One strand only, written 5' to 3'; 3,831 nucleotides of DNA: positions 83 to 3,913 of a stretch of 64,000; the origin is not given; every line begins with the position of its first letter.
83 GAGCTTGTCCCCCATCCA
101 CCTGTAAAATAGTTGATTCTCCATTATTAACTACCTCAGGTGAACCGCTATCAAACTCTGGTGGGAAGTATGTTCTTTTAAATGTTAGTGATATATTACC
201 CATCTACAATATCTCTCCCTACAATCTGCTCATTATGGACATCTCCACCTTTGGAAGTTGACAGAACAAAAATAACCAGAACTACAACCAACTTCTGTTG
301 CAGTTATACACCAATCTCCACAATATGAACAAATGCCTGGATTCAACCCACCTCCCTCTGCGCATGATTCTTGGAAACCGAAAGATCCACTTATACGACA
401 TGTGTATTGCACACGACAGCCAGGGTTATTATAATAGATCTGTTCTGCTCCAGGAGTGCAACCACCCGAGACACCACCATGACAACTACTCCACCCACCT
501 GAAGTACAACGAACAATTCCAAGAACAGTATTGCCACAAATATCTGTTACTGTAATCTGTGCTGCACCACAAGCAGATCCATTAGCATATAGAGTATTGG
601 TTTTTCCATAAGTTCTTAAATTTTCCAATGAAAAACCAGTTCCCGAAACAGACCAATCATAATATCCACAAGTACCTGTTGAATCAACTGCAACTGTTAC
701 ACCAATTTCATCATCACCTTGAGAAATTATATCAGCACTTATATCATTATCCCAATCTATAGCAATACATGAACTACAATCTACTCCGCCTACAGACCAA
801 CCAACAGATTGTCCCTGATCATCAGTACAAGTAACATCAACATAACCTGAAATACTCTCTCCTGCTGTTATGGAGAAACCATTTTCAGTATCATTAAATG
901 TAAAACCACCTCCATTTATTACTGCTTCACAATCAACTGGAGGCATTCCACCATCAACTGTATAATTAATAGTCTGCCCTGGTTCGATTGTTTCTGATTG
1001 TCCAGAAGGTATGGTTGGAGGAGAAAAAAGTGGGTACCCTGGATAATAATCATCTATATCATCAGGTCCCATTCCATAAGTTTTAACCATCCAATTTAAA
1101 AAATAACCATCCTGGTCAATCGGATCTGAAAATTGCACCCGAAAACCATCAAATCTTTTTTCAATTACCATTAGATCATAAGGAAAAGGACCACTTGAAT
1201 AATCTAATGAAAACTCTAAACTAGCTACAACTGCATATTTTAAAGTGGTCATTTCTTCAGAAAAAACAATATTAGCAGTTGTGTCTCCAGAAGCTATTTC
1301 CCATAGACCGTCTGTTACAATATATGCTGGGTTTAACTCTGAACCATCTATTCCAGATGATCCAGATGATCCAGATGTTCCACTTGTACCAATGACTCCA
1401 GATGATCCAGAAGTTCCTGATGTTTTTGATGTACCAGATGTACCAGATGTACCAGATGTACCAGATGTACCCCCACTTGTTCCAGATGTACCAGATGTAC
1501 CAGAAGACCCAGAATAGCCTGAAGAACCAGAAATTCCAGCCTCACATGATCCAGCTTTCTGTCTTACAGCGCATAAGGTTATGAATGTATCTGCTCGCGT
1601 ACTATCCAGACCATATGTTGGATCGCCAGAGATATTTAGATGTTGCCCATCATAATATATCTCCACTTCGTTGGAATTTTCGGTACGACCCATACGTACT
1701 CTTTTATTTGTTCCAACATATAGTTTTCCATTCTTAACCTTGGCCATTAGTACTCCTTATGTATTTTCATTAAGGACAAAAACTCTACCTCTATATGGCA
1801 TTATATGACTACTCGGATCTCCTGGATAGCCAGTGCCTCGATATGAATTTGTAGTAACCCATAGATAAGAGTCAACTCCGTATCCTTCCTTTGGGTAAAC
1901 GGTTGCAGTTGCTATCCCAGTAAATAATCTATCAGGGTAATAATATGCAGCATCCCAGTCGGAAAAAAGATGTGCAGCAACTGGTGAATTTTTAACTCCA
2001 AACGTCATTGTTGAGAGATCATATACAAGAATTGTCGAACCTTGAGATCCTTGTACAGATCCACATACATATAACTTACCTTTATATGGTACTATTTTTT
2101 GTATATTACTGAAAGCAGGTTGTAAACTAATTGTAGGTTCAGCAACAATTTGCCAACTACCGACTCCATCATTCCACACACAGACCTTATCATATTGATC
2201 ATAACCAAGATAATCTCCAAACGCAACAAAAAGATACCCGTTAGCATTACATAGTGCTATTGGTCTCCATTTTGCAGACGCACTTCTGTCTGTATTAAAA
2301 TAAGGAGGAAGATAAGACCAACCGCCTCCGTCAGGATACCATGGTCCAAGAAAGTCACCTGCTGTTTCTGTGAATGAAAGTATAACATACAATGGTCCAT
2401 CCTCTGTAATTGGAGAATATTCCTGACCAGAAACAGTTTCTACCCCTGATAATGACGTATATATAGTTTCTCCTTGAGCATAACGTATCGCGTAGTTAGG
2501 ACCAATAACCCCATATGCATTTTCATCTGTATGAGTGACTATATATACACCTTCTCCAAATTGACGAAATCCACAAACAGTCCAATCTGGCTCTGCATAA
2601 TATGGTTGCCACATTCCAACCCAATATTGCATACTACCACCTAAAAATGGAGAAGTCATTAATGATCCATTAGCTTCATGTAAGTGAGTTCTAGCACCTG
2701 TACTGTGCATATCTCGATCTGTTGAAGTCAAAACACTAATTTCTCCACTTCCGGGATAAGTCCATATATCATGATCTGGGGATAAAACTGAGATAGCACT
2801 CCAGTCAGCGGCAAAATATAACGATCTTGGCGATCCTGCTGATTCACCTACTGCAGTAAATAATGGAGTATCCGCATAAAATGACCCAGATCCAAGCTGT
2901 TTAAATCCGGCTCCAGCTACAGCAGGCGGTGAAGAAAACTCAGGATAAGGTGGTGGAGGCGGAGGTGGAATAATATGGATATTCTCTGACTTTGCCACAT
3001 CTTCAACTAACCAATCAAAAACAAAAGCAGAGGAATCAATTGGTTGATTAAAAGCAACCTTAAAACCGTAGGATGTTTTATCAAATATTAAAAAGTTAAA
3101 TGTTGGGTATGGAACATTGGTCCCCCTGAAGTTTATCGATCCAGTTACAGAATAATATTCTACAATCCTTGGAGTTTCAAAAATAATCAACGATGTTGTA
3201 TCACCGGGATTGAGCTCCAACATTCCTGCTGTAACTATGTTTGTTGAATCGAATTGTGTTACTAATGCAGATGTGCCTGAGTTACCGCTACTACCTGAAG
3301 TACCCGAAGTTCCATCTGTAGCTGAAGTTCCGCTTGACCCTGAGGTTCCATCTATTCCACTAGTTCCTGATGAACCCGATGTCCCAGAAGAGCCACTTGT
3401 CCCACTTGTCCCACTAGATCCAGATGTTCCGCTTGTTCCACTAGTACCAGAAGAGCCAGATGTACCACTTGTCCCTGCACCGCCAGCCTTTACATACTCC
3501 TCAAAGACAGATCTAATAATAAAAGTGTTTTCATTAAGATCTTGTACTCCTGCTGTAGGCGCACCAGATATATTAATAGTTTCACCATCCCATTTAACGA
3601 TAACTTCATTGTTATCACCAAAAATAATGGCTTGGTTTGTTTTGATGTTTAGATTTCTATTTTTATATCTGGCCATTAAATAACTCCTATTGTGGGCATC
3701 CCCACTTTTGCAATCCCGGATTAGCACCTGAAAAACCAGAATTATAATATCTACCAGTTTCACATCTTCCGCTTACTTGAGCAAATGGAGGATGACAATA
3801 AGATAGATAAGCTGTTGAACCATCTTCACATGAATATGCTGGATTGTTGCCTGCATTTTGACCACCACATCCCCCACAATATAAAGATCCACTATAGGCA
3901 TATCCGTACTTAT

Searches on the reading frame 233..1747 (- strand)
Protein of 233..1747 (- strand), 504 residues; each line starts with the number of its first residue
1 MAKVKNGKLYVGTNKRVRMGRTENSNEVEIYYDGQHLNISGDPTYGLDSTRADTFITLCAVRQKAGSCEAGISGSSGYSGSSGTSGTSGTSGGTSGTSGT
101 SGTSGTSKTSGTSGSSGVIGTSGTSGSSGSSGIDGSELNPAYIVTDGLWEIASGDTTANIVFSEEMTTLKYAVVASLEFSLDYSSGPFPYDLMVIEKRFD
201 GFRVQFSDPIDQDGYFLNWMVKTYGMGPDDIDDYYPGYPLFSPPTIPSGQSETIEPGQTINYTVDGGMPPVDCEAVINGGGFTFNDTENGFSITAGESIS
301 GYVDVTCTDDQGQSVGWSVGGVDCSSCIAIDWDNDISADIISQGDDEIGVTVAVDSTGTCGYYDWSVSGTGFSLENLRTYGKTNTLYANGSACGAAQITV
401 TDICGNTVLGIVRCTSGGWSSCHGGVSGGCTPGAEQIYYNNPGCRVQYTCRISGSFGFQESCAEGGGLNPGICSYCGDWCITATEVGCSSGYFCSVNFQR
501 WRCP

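Call 97: search_protein_families(library=phrogs, proteins=[window:233-1747:-], max_evalue=0.00001)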
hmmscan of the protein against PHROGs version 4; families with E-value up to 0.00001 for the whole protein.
window:233-1747:- (504 aa): 4 families
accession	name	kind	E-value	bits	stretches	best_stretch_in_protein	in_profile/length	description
phrog_5073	-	tail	3.5e-09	37.2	1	71-135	279-360/519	tail fiber protein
phrog_8745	-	tail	1.9e-06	26.4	1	64-135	1382-1452/1803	tail fiber protein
phrog_366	-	tail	3.1e-06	27.9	1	69-136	313-385/474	tail fiber protein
phrog_1806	-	tail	9.3e-06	26.1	0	70-145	159-240/276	collagen like minor tail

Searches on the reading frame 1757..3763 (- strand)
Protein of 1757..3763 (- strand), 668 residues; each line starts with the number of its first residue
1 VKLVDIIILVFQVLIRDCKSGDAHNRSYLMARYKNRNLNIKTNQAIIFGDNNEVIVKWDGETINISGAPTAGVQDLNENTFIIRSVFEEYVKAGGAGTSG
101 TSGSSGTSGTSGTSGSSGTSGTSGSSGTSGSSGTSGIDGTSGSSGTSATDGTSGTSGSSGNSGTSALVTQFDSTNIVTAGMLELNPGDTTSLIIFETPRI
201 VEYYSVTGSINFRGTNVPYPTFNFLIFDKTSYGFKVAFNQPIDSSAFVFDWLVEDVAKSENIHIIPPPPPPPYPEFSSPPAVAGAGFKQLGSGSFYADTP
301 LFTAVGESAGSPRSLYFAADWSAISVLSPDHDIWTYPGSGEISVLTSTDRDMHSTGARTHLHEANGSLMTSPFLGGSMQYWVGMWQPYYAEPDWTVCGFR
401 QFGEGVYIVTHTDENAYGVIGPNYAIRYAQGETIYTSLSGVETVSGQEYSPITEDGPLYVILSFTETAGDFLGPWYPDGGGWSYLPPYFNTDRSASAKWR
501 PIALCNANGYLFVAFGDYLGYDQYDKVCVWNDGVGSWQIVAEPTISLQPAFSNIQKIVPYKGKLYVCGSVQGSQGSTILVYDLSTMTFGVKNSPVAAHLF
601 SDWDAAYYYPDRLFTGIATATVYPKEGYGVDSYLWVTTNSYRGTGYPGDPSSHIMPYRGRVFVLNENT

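Call 97: search_protein_families(library=phrogs, proteins=[window:1757-3763:-], max_evalue=0.00001)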
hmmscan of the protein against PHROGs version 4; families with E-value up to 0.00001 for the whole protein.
window:1757-3763:- (668 aa): 8 families
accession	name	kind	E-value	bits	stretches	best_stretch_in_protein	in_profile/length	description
phrog_5073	-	tail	4e-12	46.9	1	94-179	291-376/519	tail fiber protein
phrog_8745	-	tail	2.3e-11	42.7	1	52-164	1355-1453/1803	tail fiber protein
phrog_38766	-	head and packaging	1.4e-10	41.4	1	46-168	43-165/478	virion structural protein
phrog_6320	-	tail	3e-10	40.5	1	67-163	65-152/745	tail fiber protein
phrog_366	-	tail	1.5e-08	35.5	1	93-176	314-398/474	tail fiber protein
phrog_1806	-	tail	1.8e-08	35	1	93-164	111-182/276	collagen like minor tail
phrog_26246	-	tail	3.5e-07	30.7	1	89-165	84-160/329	tail protein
phrog_33406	-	tail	2.7e-06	27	1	90-165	199-274/651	tail fiber protein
